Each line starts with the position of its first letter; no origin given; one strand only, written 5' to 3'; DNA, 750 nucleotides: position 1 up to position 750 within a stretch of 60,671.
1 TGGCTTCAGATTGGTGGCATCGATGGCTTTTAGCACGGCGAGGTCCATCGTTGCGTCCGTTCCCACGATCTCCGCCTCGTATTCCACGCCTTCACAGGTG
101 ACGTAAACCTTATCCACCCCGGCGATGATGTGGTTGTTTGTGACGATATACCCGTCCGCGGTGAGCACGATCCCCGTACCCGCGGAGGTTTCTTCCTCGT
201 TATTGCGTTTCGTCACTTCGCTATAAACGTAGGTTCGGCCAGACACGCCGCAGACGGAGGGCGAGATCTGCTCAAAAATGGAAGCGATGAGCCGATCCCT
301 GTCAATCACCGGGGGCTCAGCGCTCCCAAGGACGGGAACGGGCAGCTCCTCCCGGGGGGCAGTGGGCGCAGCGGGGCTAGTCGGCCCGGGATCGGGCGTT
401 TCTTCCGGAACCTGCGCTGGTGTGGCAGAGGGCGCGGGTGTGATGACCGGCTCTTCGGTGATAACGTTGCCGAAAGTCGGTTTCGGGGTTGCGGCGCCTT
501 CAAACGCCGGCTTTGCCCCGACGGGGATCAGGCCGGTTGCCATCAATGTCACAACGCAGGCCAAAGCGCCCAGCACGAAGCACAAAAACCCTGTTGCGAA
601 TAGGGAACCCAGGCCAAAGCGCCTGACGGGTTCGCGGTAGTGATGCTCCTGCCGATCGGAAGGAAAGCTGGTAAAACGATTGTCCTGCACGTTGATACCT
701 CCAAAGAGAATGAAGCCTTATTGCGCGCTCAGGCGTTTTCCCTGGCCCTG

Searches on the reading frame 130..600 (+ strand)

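Call 73: search_protein_families(library=padloc, alignment_id=A5, max_evalue=0.00001)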
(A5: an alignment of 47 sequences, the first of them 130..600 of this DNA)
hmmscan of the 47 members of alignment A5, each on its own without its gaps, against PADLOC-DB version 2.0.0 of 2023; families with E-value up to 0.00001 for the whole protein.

A. member 1, window:130-600:+ (157 aa): 0 families

B. families by the number of members that match (of 47 scanned): 4 families
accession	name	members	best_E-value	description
PDLC03398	REase_II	1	1.3e-31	Type II nicking endonuclease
PDLC04647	PDC-M43B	1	8.4e-11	-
PDLC00731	Effector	1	7.4e-07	TIR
PDLC00405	SduA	1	2.3e-06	DUF4263 domain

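Call 74: search_protein_families(library=pfam, alignment_id=A5, max_evalue=0.00001)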
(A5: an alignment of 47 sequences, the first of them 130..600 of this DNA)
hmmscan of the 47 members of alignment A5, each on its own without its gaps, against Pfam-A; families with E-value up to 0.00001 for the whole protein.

A. member 1, window:130-600:+ (157 aa): 0 families

B. families by the number of members that match (of 47 scanned): 80 families (the first 25 are shown)
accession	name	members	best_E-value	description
PF00672.30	HAMP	3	2.7e-15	HAMP domain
PF00015.26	MCPsignal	2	6.4e-53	Methyl-accepting chemotaxis protein (MCP) signalling domain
PF00990.26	GGDEF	2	1.8e-48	Diguanylate cyclase, GGDEF domain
PF07556.16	DUF1538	1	3e-125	Protein of unknown function (DUF1538)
PF01409.25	tRNA-synt_2d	1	8.8e-106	tRNA synthetases class II core domain (F)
PF01136.24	Peptidase_U32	1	1.1e-81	Peptidase family U32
PF00448.28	SRP54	1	8.6e-74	SRP54-type protein, GTPase domain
PF03483.22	B3_4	1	5.1e-68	B3/4 domain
PF00144.29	Beta-lactamase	1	1.9e-65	Beta-lactamase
PF01746.26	tRNA_m1G_MT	1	9.9e-62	tRNA (Guanine-1)-methyltransferase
PF17759.6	tRNA_synthFbeta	1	1.3e-55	Phenylalanyl tRNA synthetase beta chain CLM domain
PF01554.23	MatE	1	3e-51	MatE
PF00122.25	E1-E2_ATPase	1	1e-50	E1-E2 ATPase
PF01245.26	Ribosomal_L19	1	1.8e-50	Ribosomal protein L19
PF03176.21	MMPL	1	6.5e-50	MMPL family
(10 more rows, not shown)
